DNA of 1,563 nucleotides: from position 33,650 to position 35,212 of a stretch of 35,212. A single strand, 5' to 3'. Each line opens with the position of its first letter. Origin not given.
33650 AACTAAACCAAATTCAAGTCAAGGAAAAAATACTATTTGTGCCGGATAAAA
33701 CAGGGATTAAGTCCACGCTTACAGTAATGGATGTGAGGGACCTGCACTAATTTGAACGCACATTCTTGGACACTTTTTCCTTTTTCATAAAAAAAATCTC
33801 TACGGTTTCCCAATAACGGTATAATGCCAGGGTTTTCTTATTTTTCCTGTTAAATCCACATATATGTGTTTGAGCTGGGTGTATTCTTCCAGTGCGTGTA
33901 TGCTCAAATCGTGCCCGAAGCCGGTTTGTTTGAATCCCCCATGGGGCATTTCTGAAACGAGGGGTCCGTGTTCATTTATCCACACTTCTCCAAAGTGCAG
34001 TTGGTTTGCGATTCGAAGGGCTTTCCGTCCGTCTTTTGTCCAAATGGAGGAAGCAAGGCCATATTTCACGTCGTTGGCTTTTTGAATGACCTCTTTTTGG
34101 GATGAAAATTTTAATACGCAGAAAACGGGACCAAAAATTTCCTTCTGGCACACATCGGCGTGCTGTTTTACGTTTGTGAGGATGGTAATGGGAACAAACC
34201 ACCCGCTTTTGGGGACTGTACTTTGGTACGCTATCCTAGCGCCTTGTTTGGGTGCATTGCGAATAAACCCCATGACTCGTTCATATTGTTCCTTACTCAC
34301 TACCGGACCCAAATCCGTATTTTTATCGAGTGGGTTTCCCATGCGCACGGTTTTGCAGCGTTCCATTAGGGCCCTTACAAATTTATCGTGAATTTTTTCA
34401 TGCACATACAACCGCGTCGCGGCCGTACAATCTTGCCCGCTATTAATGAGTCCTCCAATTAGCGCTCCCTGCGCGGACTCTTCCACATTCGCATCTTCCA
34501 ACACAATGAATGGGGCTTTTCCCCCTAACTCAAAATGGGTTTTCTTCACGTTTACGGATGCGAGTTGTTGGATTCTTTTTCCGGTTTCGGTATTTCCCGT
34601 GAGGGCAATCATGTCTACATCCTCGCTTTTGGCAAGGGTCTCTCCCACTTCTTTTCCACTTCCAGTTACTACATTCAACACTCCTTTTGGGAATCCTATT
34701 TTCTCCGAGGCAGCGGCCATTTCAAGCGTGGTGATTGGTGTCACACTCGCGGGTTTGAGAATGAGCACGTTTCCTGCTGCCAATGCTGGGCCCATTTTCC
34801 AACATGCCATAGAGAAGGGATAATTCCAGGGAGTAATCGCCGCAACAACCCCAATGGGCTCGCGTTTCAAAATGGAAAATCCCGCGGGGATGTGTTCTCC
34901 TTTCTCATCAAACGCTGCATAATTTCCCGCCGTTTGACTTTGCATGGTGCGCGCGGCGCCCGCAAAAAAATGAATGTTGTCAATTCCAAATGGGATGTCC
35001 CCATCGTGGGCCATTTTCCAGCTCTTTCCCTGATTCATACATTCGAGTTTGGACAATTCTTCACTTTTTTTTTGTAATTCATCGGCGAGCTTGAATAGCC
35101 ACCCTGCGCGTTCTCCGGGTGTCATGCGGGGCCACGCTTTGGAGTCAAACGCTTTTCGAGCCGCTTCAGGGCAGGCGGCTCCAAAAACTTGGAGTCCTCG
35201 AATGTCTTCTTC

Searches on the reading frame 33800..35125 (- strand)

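Call 38: search_protein_families(library=pfam, proteins=[window:33800-35125:-], max_evalue=0.0001)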
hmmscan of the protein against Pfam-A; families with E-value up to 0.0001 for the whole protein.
window:33800-35125:- (441 aa): 1 family
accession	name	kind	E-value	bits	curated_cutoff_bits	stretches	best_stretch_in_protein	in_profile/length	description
PF00171.27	Aldedh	-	4.6e-149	497.3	23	1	1-421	48-461/461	Aldehyde dehydrogenase family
